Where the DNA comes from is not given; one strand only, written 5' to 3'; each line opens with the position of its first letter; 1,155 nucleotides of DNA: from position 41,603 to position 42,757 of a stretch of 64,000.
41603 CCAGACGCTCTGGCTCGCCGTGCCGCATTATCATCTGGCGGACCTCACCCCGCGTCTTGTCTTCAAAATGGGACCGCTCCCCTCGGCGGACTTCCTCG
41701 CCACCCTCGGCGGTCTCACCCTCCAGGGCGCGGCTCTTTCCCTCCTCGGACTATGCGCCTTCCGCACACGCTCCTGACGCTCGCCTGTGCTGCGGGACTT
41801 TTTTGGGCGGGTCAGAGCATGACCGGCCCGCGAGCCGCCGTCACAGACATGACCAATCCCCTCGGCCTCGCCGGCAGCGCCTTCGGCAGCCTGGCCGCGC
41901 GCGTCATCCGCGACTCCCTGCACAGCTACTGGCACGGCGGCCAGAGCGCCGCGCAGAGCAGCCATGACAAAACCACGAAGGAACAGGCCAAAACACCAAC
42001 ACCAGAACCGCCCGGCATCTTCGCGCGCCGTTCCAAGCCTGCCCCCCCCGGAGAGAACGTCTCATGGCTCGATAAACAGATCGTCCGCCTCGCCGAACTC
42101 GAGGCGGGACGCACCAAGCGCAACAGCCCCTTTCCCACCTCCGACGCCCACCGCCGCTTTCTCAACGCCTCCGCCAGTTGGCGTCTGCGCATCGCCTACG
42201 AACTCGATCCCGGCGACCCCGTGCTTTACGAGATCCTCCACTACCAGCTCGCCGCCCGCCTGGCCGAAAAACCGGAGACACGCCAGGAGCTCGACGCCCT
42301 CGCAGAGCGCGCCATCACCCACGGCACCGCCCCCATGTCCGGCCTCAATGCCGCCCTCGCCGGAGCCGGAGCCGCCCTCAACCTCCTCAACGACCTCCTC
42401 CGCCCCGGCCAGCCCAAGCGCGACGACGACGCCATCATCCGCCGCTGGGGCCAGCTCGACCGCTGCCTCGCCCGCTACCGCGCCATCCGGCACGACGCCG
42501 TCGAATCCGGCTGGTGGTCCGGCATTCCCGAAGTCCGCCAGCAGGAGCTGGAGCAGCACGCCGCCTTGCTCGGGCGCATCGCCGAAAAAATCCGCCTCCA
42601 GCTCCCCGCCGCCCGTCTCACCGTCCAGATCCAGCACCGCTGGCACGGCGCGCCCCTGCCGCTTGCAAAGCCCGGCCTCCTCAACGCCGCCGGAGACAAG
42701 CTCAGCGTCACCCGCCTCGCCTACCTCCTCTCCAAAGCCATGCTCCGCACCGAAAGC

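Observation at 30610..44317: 13-gene type IV filament (T4P/T2SS-like) operon fused without a break to an ABC transporter and an MbnP-MbnH-like protein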

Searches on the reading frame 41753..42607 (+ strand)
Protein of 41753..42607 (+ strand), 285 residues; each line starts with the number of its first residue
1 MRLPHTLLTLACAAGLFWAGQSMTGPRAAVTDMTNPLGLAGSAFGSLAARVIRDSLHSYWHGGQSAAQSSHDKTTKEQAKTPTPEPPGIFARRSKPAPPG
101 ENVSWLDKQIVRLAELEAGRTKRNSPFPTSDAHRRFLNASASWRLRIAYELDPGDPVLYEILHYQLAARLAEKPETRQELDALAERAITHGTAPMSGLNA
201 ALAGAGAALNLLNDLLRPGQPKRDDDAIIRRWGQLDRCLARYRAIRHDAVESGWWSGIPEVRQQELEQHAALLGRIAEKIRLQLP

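Call 20: find_homologous_proteins(query=window:41753-42607:+, max_evalue=0.001)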
Query window:41753-42607:+ (285 aa): 23 proteins with E <= 0.001 among 8000 candidates.
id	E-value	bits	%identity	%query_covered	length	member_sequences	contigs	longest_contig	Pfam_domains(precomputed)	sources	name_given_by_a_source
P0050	8.0e-97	342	59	98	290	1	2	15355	-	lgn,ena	-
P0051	5.2e-92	326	58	100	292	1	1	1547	-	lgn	-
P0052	9.8e-91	322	55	100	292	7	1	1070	-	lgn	-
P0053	5.6e-88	313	57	100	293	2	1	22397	-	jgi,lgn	jgi:hypothetical protein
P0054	5.9e-88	313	55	100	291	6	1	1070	-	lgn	-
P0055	8.5e-88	313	55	100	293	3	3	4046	-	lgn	-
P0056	9.9e-87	309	56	93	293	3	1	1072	-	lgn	-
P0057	1.1e-86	309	56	100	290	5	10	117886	-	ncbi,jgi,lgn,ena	jgi:hypothetical protein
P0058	7.1e-83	296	53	100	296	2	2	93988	-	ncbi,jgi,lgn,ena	-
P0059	7.4e-83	296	51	100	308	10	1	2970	-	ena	-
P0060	3.0e-82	294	51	100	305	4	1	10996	-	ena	-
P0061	2.0e-80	288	51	100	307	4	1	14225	-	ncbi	-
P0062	3.9e-79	284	49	100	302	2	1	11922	-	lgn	-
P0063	7.7e-79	283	50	100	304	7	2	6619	-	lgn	-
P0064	1.3e-77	279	49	100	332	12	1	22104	-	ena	-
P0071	5.6e-48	182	40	96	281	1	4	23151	-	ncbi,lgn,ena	-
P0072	1.9e-44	170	34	96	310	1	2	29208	-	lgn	-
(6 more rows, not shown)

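Call 29: search_solved_structures(query=A2, max_evalue=10)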
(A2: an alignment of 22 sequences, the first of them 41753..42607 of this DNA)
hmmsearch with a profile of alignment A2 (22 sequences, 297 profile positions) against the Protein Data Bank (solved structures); distinct sequences matched with E-value up to 10: 5.
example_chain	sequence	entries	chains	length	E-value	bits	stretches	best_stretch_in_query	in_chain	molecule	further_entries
7tal_A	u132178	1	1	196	0.22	13.9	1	176-248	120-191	D4_deltaDARP LOV2-DARPin fusion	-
6ey6_I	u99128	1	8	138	0.37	13.2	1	28-75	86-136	nb130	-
5ci9_A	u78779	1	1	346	0.45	12.9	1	6-96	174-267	Protein Tob1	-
5ci8_A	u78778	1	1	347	0.45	12.9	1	6-96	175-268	Protein Tob1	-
5fwo_A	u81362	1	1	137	0.49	12.8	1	33-75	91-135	NANOBODY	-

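Call 32: search_protein_families(library=pfam, max_evalue=10, proteins=[window:41753-42607:+])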
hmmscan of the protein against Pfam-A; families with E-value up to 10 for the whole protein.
window:41753-42607:+ (285 aa): 1 family
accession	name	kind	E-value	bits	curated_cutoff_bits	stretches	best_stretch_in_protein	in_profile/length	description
PF05355.16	Apo-CII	-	0.083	13.4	22.1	1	51-75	16-40/77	Apolipoprotein C-II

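Call 42: predict_structure(alignment_id=A3)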
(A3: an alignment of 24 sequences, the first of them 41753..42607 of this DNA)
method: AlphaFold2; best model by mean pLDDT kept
length: 285 residues; sequences in the alignment: 24
mean_pLDDT: 77.2   pTM: 0.63
mean pLDDT of the five models: 77.2, 76.1, 76.0, 74.7, 74.6
residues with pLDDT >= 90: 119; 70-90: 73; 50-70: 43; < 50: 50
segments of 3 or more residues with pLDDT < 50: 27-37, 64-84, 86-100
pLDDT, mean of each block of 10 residues (from residue 1): 72 78 54 48 75 76 49 42 44 41 62 61 59 82 89 92 92 92 97 93 98 89 92 98 97 95 94 95 85
secondary structure, 60 per line:
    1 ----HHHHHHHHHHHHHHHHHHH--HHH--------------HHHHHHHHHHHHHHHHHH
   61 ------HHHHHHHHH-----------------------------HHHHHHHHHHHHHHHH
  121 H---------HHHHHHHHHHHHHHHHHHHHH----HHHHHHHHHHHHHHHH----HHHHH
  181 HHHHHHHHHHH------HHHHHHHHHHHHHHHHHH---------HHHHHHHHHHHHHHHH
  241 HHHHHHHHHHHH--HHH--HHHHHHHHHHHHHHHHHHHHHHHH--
elements in order: H5-23 H43-60 H67-75 H105-121 H131-151 H156-171 H176-191 H198-215 H225-252 H260-283

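Call 46: fold_search(model_id=the predicted structure, library=pdb)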
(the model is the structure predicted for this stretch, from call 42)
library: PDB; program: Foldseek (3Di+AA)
matches with E <= 10: 252; with E <= 0.001: 0
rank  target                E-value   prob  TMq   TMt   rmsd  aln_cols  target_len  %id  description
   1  2vq2                  3.1e-01  0.30  0.18  0.21  14.6       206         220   17  Crystal structure of PilW, widely conserved type IV pilus biogenesis factor (released 2008-05-27)
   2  9rtt_Q                6.0e-01  0.33  0.22  0.09  12.7       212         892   16  Activated Elongation Complex with IWS1 and ELOF1 (released 2025-09-03)
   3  8j0n_B                7.2e-01  0.18  0.22  0.22  18.7       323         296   10  cryo-EM structure of human EMC (released 2024-04-03)
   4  6eou                  8.0e-01  0.47  0.25  0.21  12.7       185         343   18  O-GlcNAc transferase TPR domain with the intellectual disability associated mutation L254F (released 2018-05-09)
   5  6t59_TT               1.1e+00  0.35  0.25  0.18  18.6       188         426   14  Structure of rabbit 80S ribosome translating beta-tubulin in complex with tetratricopeptide protein 5 and nascent cha (released 2019-11-27)
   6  7y4i_B                1.1e+00  0.11  0.14  0.07  19.6       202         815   15  Crystal structure of SPINDLY in complex with GDP (released 2022-12-07)
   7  6nsv_A                1.2e+00  0.30  0.21  0.36   7.2       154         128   15  Crystal structure of the human CHIP TPR domain in complex with a 5mer acetylated optimized peptide (released 2019-07-31)
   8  3fp2_A                1.4e+00  0.18  0.17  0.12  16.3       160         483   17  Crystal structure of Tom71 complexed with Hsp82 C-terminal fragment (released 2009-07-28)
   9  9fqr_Ct               1.5e+00  0.10  0.15  0.13  48.1       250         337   14  96-nm repeat of axonemal doublet microtubules from bovine sperm (released 2025-03-26)
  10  8f17_A                1.6e+00  0.28  0.21  0.37   8.7       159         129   15  Structure of the STUB1 TPR domain in complex with H204, an all-D Helicon Polypeptide (released 2023-02-15)
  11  4yod                  1.6e+00  0.20  0.19  0.20  13.2       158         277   14  Crystal structure of a thioredoxin-like protein (BACCAC_02376) from Bacteroides caccae ATCC 43185 at 1.90 A resolution (released 2015-03-25)
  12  5m4y_A                1.6e+00  0.14  0.16  0.23  21.7       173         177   10  Crystal structure of the Sec3/Sso2 complex at 2.20 angstrom resolution (released 2017-02-08)
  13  7ung_D1               1.7e+00  0.09  0.16  0.12  46.6       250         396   16  48-nm repeat of the human respiratory doublet microtubule (released 2022-10-05)
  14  8ye5_A                1.9e+00  0.25  0.21  0.38  12.3       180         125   13  Structural and functional research of Reductive Dehalogenases TmrC using a cell-free expression system for heterologou (released 2024-03-06)
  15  3wxx_A                2.0e+00  0.28  0.24  0.37  12.0       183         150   12  Crystal Structure of a T3SS complex from Aeromonas hydrophila (released 2015-10-14)
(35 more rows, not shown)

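Call 50: find_encoding_contigs(protein=P0072, flank=10000, max_places=2)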
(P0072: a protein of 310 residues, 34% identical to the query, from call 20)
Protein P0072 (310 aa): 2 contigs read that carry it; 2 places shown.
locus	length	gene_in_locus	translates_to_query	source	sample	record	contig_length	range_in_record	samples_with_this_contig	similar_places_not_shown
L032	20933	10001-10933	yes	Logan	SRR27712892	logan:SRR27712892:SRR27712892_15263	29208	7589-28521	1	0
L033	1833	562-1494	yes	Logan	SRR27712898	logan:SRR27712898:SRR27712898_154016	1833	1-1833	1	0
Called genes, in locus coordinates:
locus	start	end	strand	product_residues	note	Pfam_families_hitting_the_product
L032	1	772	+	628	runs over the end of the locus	-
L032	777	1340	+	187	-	-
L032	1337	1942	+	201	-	-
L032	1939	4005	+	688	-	PF03958:Secretin_N (weak), PF00263:Secretin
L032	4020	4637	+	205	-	-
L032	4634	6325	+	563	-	PF00437:T2SSE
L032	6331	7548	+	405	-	PF00482:T2SSF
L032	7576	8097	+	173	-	-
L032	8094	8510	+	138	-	-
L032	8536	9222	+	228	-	PF02463:SMC_N (faint), PF13476:AAA_23 (faint), PF00005:ABC_tran, PF13304:AAA_21 (faint)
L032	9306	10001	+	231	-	PF12698:ABC2_membrane_3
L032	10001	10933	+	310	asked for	-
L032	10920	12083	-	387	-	PF00437:T2SSE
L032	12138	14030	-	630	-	-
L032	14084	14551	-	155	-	-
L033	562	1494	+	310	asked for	-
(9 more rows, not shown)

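Call 51: find_encoding_contigs(protein=P0071, flank=10000, max_places=2)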
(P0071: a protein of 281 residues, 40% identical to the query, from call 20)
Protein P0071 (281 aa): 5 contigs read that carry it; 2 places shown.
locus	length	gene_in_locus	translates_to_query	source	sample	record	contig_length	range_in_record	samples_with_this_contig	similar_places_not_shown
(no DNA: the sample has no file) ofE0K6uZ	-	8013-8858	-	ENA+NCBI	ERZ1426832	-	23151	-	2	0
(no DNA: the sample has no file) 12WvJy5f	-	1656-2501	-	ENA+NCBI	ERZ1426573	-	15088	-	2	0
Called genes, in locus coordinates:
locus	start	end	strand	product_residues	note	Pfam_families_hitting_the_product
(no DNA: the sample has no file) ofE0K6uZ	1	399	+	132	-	?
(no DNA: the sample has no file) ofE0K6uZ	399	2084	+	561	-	PF03958:Secretin_N (weak), PF00263:Secretin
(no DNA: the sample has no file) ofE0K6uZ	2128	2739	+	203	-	-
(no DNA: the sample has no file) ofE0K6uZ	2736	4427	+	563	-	PF13173:AAA_14 (faint), PF00437:T2SSE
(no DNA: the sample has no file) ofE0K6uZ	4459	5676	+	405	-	PF00482:T2SSF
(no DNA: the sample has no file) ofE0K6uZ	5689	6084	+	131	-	-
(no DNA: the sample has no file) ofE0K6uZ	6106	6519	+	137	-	-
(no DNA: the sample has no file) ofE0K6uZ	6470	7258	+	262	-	PF00005:ABC_tran, PF13304:AAA_21 (faint)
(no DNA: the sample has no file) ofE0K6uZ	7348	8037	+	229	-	-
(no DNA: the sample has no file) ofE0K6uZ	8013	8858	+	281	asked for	-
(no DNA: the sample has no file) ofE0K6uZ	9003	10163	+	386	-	PF00756:Esterase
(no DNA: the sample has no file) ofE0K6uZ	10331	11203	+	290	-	PF01370:Epimerase, PF08338:DUF1731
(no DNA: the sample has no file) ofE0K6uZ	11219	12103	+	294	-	-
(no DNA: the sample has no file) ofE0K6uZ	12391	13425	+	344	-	PF12006:DUF3500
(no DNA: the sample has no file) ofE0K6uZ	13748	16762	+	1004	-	PF07635:PSCyt1, PF13442:Cytochrome_CBB3 (faint), PF07583:PSCyt2, PF00754:F5_F8_type_C, PF22633:F5_F8_type_C_2 (weak), PF07587:PSD1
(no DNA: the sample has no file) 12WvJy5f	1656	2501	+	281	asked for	-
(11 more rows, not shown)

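Call 55: search_protein_representatives(alignment_id=A3)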
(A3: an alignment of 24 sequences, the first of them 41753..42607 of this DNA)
Query: 24 sequences, 299 profile positions. Proteins with E-value up to 0.001 (for the whole library): 174; up to 1e-10: 132; up to 1e-30: 28. The best 150 are listed.
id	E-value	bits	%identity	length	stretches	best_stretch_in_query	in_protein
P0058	7.0e-127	439.2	-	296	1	1-295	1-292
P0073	9.3e-123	425.7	-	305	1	1-287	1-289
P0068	6.4e-118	409.8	-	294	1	1-290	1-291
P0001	6.8e-115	399.8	-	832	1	24-297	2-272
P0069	2.6e-107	374.9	-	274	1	16-291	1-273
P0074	6.0e-104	363.9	-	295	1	1-292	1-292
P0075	1.0e-103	363.1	-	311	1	1-295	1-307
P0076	8.9e-99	346.9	-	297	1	11-284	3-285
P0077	1.3e-98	346.4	-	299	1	11-292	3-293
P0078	5.4e-98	344.3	-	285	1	10-291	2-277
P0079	2.4e-95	335.6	-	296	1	1-295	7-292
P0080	9.4e-93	327.1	-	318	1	1-293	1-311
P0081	1.1e-84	300.7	-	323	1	1-289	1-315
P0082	2.6e-84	299.4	-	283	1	1-291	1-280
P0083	7.3e-82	291.4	-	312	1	1-290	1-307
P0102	9.2e-26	107.2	-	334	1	10-291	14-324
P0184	6.0e-13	65.1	-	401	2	103-294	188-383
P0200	8.7e-11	58.0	-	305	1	15-283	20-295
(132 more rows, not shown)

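Call 57: find_encoding_contigs(protein=P0184, flank=10000, max_places=2)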
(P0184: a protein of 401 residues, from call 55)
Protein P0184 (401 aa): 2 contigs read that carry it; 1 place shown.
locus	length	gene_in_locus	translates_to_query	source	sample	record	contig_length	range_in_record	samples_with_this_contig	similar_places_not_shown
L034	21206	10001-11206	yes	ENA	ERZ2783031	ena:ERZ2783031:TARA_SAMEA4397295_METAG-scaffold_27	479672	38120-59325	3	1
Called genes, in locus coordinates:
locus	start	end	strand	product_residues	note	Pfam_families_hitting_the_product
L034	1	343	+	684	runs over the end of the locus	PF07244:POTRA (faint), PF01103:Omp85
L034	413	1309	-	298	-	-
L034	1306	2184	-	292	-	-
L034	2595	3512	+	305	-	-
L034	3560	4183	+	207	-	-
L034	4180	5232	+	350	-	-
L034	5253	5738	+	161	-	-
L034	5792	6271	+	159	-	-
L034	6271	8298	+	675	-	-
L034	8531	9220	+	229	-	PF00005:ABC_tran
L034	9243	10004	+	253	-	-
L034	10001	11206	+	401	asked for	-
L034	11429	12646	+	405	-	PF00437:T2SSE, PF13401:AAA_22 (weak)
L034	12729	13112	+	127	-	-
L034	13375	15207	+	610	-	-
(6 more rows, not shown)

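Call 63: find_encoding_contigs(protein=P0200, flank=10000, max_places=1)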
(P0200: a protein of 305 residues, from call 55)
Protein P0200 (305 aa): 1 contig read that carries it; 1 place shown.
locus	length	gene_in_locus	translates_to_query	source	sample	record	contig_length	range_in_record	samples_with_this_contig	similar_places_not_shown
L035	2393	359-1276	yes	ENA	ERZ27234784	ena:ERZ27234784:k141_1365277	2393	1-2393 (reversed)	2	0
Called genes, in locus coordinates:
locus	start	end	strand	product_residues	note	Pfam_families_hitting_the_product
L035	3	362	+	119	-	?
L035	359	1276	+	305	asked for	-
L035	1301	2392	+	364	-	?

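Call 64: find_encoding_contigs(protein=P0102, flank=10000, max_places=1)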
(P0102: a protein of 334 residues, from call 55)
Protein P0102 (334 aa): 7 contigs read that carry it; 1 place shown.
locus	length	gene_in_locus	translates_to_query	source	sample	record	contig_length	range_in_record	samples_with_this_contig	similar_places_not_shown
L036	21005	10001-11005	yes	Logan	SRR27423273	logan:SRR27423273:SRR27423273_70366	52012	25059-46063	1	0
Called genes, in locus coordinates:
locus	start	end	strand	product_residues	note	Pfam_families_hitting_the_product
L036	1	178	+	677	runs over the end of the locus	PF00580:UvrD-helicase, PF01443:Viral_helicase1 (faint), PF13245:AAA_19, PF13361:UvrD_C, PF13538:UvrD_C_2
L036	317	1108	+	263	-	-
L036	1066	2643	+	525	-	PF04616:Glyco_hydro_43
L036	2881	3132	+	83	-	-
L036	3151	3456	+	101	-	-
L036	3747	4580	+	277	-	PF17848:Zn_ribbon_ACC, PF01039:Carboxyl_trans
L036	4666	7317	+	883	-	PF14498:Glyco_hyd_65N_2, PF00754:F5_F8_type_C, PF14498:Glyco_hyd_65N_2, PF22124:Glyco_hydro_95_cat, PF21307:Glyco_hydro_95_C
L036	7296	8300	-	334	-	PF01171:ATP_bind_3, PF09179:TilS (weak)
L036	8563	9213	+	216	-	PF00005:ABC_tran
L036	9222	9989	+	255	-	-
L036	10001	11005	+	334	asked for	-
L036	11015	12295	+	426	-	PF00437:T2SSE, PF13401:AAA_22 (weak)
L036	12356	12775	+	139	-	-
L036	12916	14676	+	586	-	-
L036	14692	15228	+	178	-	-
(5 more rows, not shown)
